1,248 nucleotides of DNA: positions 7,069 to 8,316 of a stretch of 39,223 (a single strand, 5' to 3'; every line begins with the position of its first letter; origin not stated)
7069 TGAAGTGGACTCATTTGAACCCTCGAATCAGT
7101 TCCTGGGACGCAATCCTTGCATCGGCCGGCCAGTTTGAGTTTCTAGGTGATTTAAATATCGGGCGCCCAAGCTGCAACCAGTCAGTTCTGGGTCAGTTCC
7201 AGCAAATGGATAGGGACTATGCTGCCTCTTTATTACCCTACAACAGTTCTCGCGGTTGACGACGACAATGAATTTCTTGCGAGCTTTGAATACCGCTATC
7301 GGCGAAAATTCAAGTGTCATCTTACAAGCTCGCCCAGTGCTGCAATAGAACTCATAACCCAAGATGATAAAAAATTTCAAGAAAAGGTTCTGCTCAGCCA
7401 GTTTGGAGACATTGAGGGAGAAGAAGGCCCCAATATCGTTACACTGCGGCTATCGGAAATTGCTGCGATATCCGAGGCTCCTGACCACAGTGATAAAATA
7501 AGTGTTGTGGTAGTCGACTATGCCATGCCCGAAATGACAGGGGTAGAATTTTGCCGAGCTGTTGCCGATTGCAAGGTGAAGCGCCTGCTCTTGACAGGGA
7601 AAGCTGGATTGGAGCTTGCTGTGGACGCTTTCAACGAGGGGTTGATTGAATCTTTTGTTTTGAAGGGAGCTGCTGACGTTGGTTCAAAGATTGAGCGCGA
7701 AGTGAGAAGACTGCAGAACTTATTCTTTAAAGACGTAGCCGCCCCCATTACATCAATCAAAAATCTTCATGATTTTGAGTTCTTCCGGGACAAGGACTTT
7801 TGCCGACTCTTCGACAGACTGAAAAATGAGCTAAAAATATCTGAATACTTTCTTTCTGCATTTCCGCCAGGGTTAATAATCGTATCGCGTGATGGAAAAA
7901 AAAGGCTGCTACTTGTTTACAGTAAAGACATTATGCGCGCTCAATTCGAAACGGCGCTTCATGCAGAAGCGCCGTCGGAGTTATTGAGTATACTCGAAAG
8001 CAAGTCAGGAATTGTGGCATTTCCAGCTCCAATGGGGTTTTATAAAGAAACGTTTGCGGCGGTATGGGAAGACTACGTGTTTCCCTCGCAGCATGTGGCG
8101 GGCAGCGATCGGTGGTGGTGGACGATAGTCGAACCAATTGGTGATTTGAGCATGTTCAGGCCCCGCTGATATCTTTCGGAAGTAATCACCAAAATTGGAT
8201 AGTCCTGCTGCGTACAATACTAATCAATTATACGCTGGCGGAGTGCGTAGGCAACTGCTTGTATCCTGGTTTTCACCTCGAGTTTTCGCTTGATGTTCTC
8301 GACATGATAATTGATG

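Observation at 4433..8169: Cqs/Lqs-type alpha-hydroxyketone quorum-sensing cluster in an alphaproteobacterial mobile element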

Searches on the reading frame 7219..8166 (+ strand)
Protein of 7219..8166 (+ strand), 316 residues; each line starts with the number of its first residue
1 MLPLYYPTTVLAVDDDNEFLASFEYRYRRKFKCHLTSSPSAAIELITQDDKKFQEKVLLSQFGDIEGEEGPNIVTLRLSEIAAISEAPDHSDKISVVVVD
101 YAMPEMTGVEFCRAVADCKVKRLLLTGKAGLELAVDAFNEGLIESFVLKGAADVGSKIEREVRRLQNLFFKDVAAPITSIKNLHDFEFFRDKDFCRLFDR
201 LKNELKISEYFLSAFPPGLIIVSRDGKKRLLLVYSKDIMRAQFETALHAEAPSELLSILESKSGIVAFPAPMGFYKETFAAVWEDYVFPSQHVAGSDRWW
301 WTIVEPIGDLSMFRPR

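Call 3: search_protein_families(library=pfam, proteins=[window:7219-8166:+], max_evalue=0.01)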
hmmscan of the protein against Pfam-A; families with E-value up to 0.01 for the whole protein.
window:7219-8166:+ (316 aa): 1 family
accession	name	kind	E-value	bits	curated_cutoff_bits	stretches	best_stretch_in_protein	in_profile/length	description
PF00072.30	Response_reg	-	4.2e-07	30.5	30.2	1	90-149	39-99/111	Response regulator receiver domain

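Call 4: search_protein_families(library=ncbifam, proteins=[window:7219-8166:+], max_evalue=0.01)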
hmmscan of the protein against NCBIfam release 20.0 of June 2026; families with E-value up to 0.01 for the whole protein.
window:7219-8166:+ (316 aa): 6 families
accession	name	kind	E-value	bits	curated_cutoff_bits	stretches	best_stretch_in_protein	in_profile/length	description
NF053512.1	nitric_RR_NosR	exception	6.1e-13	48.6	400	1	92-149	41-100/422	response regulator c-di-GMP phosphodiesterase, NosR family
NF006900.1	PRK09390.1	equivalog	2.1e-06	27.4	255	1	92-148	47-104/203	response regulator FixJ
NF049963.1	RespRegFlgRCampy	domain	9.4e-06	24.7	750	1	91-208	42-150/429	fla regulon two-component system response regulator FlgR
NF001965.0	PRK00742.1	subfamily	0.0049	16.1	293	1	82-166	40-124/357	chemotaxis-specific protein-glutamate methyltransferase CheB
NF008469.0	PRK11361.1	equivalog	0.0064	15.2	714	1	93-148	48-104/461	acetoacetate metabolism transcriptional regulator AtoC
NF047793.1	ResRegPgtA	equivalog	0.0096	14.8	650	0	92-143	48-101/414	two-component system response regulator PgtA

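Call 6: search_solved_structures(query=window:7219-8166:+, max_evalue=10, show_alignments=2)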
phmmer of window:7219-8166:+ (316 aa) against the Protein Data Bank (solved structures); distinct sequences matched with E-value up to 10: 20.
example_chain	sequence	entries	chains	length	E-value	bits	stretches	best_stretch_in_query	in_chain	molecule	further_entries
6sy9_A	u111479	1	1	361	1e-33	120.1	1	4-268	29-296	Response regulator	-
2rjn_A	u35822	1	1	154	7.1e-06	28.7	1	70-154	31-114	Response regulator receiver:Metal-dependent phosphohydrolase, HD subdomain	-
1d5w_A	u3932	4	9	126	2.7e-05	26.8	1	79-153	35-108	TRANSCRIPTIONAL REGULATORY PROTEIN FIXJ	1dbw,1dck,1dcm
3kcn_A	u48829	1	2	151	0.00035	23.1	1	90-158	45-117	Adenylate cyclase homolog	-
3jte_A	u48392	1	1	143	0.0044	19.5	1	80-164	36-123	Response regulator receiver protein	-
9qih_A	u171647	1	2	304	0.0072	18.8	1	89-171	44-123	SenB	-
1l5y_A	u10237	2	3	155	0.018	17.5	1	81-162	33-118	C4-DICARBOXYLATE TRANSPORT TRANSCRIPTIONAL REGULATORY PROTEIN DCTD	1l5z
1qkk_A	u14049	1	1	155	0.02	17.4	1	81-156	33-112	C4-DICARBOXYLATE TRANSPORT TRANSCRIPTIONAL REGULATORY PROTEIN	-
3hzh_A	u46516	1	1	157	0.036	16.5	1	49-149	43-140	Chemotaxis response regulator (CheY-3)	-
5uic_A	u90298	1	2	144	0.097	15.1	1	90-142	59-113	Two-component response regulator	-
4qpj_C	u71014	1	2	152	0.2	14.1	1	95-139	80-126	Cell cycle response regulator CtrA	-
3crn_A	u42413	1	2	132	0.24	13.8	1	91-151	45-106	Response regulator receiver domain protein, CheY-like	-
3c3w_A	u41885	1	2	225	0.32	13.4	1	91-142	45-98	TWO COMPONENT TRANSCRIPTIONAL REGULATORY PROTEIN DEVR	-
2jk1_A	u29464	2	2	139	0.32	13.4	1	90-149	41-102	HYDROGENASE TRANSCRIPTIONAL REGULATORY PROTEIN HUPR1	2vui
3h1g_A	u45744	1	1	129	0.55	12.6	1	87-149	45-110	Chemotaxis protein cheY homolog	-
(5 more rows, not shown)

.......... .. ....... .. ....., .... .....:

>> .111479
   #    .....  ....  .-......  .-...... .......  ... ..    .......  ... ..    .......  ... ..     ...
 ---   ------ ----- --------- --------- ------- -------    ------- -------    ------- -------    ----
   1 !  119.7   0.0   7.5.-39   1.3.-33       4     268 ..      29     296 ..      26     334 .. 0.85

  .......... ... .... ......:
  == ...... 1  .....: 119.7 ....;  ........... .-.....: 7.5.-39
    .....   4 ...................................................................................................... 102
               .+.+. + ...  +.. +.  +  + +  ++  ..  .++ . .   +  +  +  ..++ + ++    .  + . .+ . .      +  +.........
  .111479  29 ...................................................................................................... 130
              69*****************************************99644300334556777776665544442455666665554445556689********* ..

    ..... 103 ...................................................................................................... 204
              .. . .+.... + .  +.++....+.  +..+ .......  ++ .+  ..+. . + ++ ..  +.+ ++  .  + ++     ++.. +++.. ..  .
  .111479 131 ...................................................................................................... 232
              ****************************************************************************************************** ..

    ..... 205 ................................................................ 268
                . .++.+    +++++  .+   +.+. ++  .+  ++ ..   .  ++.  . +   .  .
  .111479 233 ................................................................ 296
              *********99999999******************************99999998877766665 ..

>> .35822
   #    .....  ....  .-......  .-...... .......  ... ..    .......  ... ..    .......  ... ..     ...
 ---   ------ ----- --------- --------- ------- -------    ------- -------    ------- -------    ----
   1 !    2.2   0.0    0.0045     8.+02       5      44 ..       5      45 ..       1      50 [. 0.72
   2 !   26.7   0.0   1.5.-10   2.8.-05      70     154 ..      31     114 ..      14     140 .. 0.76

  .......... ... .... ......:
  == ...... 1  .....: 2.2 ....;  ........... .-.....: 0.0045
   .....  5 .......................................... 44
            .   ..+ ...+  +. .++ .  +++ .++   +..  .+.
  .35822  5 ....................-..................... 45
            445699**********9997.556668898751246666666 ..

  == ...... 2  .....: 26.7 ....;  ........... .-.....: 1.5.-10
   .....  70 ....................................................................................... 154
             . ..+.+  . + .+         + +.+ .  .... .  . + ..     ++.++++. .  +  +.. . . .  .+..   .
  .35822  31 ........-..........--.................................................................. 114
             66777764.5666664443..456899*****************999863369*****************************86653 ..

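Call 33: find_homologous_proteins(query=window:7219-8166:+, max_evalue=0.00001)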
Query window:7219-8166:+ (316 aa): 23 proteins with E <= 0.00001 among 2908 candidates.
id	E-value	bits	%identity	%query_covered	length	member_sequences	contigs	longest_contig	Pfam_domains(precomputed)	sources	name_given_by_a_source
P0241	4.4e-208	708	100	100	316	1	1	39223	PF00072.31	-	-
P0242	1.1e-153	529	72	100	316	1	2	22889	PF00072.31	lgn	-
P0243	4.8e-61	225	40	95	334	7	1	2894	PF00072.31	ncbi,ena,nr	ncbi:MAG TPA: hypothetical protein VNR65_13920 [Geobacterales bacterium]|nr:hypothetical protein [Ge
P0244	2.0e-60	223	39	95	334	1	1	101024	PF00072.31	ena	-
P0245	4.6e-60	221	39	96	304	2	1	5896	PF00072.31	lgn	-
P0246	1.9e-59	219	38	96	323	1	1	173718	PF00072.31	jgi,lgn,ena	-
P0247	1.1e-58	217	39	95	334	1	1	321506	PF00072.31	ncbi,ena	-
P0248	4.9e-56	208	37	97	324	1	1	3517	PF00072.31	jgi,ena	-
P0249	1.7e-54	203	37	100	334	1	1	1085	PF00072.31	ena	-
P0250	1.2e-48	184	40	81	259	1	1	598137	PF00072.31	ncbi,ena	-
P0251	7.6e-47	178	35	96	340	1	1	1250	PF00072.31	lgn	-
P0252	2.9e-46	176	35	96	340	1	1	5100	PF00072.31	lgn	-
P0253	7.3e-44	168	34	97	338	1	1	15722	PF00072.31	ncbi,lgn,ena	-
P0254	2.1e-42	164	32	96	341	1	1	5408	PF00072.31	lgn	-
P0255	1.4e-39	154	33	93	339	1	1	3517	PF00072.31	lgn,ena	-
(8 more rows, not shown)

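Call 35: find_related_loci(query=A1, collection=genome_contigs, flank=6000)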
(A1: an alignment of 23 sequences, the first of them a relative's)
Query A1 (316 aa) in genome_contigs; peptide patterns used: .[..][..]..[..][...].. (x = any residue, [..] = any of these).
392 stretches matched a pattern; 325 encode a relative of the query (tblastn E <= 1e-3); the best 80 are kept; 80 distinct loci.
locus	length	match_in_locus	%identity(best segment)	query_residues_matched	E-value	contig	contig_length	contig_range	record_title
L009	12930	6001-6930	36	1-305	1e-68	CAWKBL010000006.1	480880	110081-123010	MAG: uncultured Alphaproteobacteria bacterium isolate MFD05442.bin.3.221 genome assembly, contig: contig_4894, whole gen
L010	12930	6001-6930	36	1-305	6e-67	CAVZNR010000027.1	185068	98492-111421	MAG: uncultured Alphaproteobacteria bacterium isolate MFD05684.bin.2.241 genome assembly, contig: contig_23248, whole ge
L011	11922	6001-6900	38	1-299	1e-66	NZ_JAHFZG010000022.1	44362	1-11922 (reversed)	Rhodomicrobium sp. Az07 contig00022, whole genome shotgun sequence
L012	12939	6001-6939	36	1-308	4e-66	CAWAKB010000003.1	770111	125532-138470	MAG: uncultured Alphaproteobacteria bacterium isolate MFD02416.bin.1.147 genome assembly, contig: contig_40948, whole ge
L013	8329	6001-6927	37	1-304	1e-65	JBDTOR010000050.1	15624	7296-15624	MAG: Hyphomicrobium sp. isolate cluster3_bin.179 NODE_14621_length_15624_cov_26.211382, whole genome shotgun sequence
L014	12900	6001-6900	39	1-299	1e-65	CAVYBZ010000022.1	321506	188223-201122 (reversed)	MAG: uncultured Alphaproteobacteria bacterium isolate MFD01223.bin.1.34 genome assembly, contig: contig_4585, whole geno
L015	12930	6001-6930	36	1-305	1e-65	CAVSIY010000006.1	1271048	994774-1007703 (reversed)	MAG: uncultured Alphaproteobacteria bacterium isolate MFD02416.bin.1.267 genome assembly, contig: contig_44291, whole ge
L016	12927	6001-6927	36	1-304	5e-65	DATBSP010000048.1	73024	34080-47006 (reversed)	MAG TPA_asm: Hyphomicrobium sp. isolate SMAG_U4160 k141_975921, whole genome shotgun sequence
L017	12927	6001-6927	36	1-304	2e-64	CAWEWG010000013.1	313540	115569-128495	MAG: uncultured Alphaproteobacteria bacterium isolate MFD09212.bin.1.142 genome assembly, contig: contig_66666, whole ge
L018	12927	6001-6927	36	1-304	1e-64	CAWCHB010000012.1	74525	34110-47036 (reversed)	MAG: uncultured Alphaproteobacteria bacterium isolate MFD01275.bin.2.166 genome assembly, contig: contig_23324, whole ge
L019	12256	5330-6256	35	1-304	5e-64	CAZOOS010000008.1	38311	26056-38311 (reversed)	MAG TPA_asm: uncultured Hyphomicrobium sp. isolate SRP302447_co4_274 genome assembly, contig: NODE_2923_length_38311_cov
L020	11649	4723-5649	35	1-304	1e-63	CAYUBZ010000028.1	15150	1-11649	MAG TPA_asm: uncultured Hyphomicrobium sp. isolate binchicken_co262_65 genome assembly, contig: NODE_4296_length_15150_c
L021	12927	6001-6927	35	1-304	1e-63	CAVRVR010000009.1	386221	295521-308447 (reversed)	MAG: uncultured Alphaproteobacteria bacterium isolate MFD02242.bin.2.75 genome assembly, contig: contig_22513, whole gen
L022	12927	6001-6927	36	1-304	7e-63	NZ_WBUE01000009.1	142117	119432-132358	MAG: Hyphomicrobium sp. isolate SB8 contig_88, whole genome shotgun sequence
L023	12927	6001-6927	36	1-304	3e-62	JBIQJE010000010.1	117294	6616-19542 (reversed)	MAG: Hyphomicrobiaceae bacterium isolate mag.111f NODE_209_length_117294, whole genome shotgun sequence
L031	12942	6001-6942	35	1-309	1e-60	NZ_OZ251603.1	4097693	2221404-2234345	Hyphomicrobium sp. 1Nfss2.1 chromosome HNF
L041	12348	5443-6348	39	1-304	2e-65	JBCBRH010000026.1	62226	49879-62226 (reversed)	MAG: Pseudomonadota bacterium isolate J06636_20 k141_169157_length_62226_cov_41.9961, whole genome shotgun sequence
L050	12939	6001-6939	33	3-312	3e-49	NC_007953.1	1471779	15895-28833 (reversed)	Paraburkholderia xenovorans LB400 chromosome 3, complete sequence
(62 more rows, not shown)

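Call 63: predict_structure(alignment_id=A2)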
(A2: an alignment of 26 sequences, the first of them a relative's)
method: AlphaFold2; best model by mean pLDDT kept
length: 316 residues; sequences in the alignment: 26
mean_pLDDT: 87.3   pTM: 0.84
mean pLDDT of the five models: 87.3, 85.6, 84.3, 84.1, 83.9
residues with pLDDT >= 90: 213; 70-90: 66; 50-70: 21; < 50: 16
segments of 3 or more residues with pLDDT < 50: 60-72, 314-316
pLDDT, mean of each block of 10 residues (from residue 1): 93 96 94 96 96 62 42 60 80 96 94 95 90 93 93 92 96 83 80 96 95 86 91 94 96 97 91 87 94 93 77 49
secondary structure, 60 per line:
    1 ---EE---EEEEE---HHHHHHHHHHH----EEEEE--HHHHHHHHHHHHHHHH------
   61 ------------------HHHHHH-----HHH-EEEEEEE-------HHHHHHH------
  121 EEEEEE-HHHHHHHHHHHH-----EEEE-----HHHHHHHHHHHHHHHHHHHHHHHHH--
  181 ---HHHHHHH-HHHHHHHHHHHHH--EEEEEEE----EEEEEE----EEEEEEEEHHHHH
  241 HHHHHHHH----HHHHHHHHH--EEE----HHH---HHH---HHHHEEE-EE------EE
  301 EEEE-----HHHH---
elements in order: E9-13 H17-27 E32-36 H39-54 H79-84 E94-100 H108-114 E121-126 H128-139 E145-148 H154-178 H184-190 H192-204 E207-213 E218-223 E228-235 H236-248 H253-261 E264-266 H283-286 E287-289 E299-304 H310-313

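Call 65: search_protein_families(library=pfam, proteins=[L031:7059-8336:+, L031:8473-10368:+, L031:10396-11361:-, L031:11581-12939:-, L031:857-2083:-, L031:2243-2893:+, L050:8571-9887:-], max_evalue=0.001)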
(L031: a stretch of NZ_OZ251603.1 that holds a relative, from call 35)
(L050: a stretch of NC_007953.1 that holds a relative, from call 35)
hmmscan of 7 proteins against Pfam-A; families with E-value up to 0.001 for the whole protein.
L031:7059-8336:+ (426 aa): 1 family
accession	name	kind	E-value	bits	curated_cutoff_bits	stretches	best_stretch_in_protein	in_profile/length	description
PF03349.22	Toluene_X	-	9.3e-13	47.9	29.7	1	41-420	25-419/421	Outer membrane protein transport protein (OMPP1/FadL/TodX)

L031:8473-10368:+ (632 aa): 3 families
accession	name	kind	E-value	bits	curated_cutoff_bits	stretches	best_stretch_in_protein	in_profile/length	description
PF00563.25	EAL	-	4.4e-76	255.8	31.3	1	365-596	2-236/236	EAL domain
PF00990.26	GGDEF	-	1.1e-45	155.8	23.8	1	189-343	1-159/161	Diguanylate cyclase, GGDEF domain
PF12860.13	PAS_7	-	1.1e-27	96.9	27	1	67-182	1-114/115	PAS fold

L031:10396-11361:- (322 aa): 1 family
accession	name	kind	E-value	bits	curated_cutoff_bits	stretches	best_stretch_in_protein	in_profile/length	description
PF13444.12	Acetyltransf_5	-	3.3e-29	102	22.4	1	71-188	1-102/102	Acetyltransferase (GNAT) domain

L031:11581-12939:- (453 aa): 2 families
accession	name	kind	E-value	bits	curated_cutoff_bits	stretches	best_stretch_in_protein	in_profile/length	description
PF02518.31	HATPase_c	-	3.3e-24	85.9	26.4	1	33-146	1-107/111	Histidine kinase-, DNA gyrase B-, and HSP90-like ATPase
PF00072.30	Response_reg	-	4.7e-24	85.1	30.2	1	316-437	1-109/111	Response regulator receiver domain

L031:857-2083:- (409 aa): 1 family
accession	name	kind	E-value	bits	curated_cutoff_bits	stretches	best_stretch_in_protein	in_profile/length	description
PF06850.17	PHB_depo_C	-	4.6e-90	301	27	1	207-407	1-201/203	PHB de-polymerase C-terminus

L031:2243-2893:+ (217 aa): 5 families
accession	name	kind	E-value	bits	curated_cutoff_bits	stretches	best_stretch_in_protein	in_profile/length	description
PF13409.12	GST_N_2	-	2.2e-12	47.8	25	1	13-78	1-69/70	Glutathione S-transferase, N-terminal domain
PF13417.12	GST_N_3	-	9e-08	32.8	22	1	12-82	5-73/75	Glutathione S-transferase, N-terminal domain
PF13410.11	GST_C_2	-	1.2e-07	32.1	24.9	1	131-182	7-57/69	Glutathione S-transferase, C-terminal domain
PF02798.26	GST_N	-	3.6e-06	27.7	20.9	1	15-78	12-76/76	Glutathione S-transferase, N-terminal domain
PF01239.28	PPTA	-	0.00014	21.9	29.5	1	3-26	9-32/32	Protein prenyltransferase alpha subunit repeat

L050:8571-9887:- (439 aa): 2 families
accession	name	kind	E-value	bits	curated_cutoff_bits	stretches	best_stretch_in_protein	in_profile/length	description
PF00563.25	EAL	-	1.1e-70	238.2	31.3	1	185-421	2-236/236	EAL domain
PF00990.26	GGDEF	-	8.2e-50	169.2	23.8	1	9-164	1-160/161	Diguanylate cyclase, GGDEF domain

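Call 66: fold_search(model_id=the predicted structure, library=pdb)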
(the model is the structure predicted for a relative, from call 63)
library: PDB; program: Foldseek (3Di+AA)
matches with E <= 10: 1507; with E <= 0.001: 238
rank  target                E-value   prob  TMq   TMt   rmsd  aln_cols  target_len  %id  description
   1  6sy9                  4.3e-25  1.00  0.74  0.76   4.1       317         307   27  Structure of the Legionella pneumophila response regulator LqsR (released 2020-02-05)
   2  3kcn_A                4.3e-08  1.00  0.36  0.80   6.0       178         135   21  The crystal structure of adenylate cyclase from Rhodopirellula baltica (released 2009-11-17)
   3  2rjn                  1.8e-07  1.00  0.36  0.81   2.2       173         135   22  Crystal structure of an uncharacterized protein Q2BKU2 from Neptuniibacter caesariensis (released 2007-10-23)
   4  2jk1                  9.5e-07  1.00  0.32  0.71   6.6       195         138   18  Crystal structure of the wild-type HupR receiver domain (released 2008-11-11)
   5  2vuh                  1.1e-06  1.00  0.35  0.78   5.9       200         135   16  Crystal structure of the D55E mutant of the HupR receiver domain (released 2008-11-11)
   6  3kcn_B                1.3e-06  1.00  0.37  0.80   3.4       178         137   21  The crystal structure of adenylate cyclase from Rhodopirellula baltica (released 2009-11-17)
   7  3cfy                  1.6e-06  1.00  0.35  0.83   1.7       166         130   13  Crystal structure of signal receiver domain of putative Luxo repressor protein from Vibrio parahaemolyticus (released 2008-03-18)
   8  3jte                  2.1e-06  1.00  0.33  0.79   6.1       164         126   15  Crystal structure of response regulator receiver domain Protein from clostridium thermocellum (released 2009-09-22)
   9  3crn_B                2.2e-06  1.00  0.33  0.79   6.4       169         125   16  Crystal structure of response regulator receiver domain protein (CheY-like) from Methanospirillum hungatei JF-1 (released 2008-04-22)
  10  3hv2_A                3.8e-06  1.00  0.37  0.81   5.1       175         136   15  Crystal structure of signal receiver domain OF HD domain-containing protein FROM Pseudomonas fluorescens Pf-5 (released 2009-06-23)
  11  2vui                  4.6e-06  1.00  0.34  0.75   6.8       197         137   19  Crystal structure of the HupR receiver domain in inhibitory phospho- state (released 2008-11-11)
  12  1mvo                  5.8e-06  1.00  0.32  0.78   4.5       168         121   14  Crystal structure of the PhoP receiver domain from Bacillus subtilis (released 2002-10-16)
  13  1l5z                  6.6e-06  1.00  0.34  0.71  10.3       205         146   15  CRYSTAL STRUCTURE OF THE E121K SUBSTITUTION OF THE RECEIVER DOMAIN OF SINORHIZOBIUM MELILOTI DCTD (released 2002-10-23)
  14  1l5y_A                1.0e-05  1.00  0.34  0.73   4.5       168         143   16  CRYSTAL STRUCTURE OF MG2+ / BEF3-BOUND RECEIVER DOMAIN OF SINORHIZOBIUM MELILOTI DCTD (released 2002-10-23)
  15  3nns_A                1.0e-05  1.00  0.31  0.79   8.3       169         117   16  BeF3 Activated DrrB Receiver Domain (released 2010-08-11)
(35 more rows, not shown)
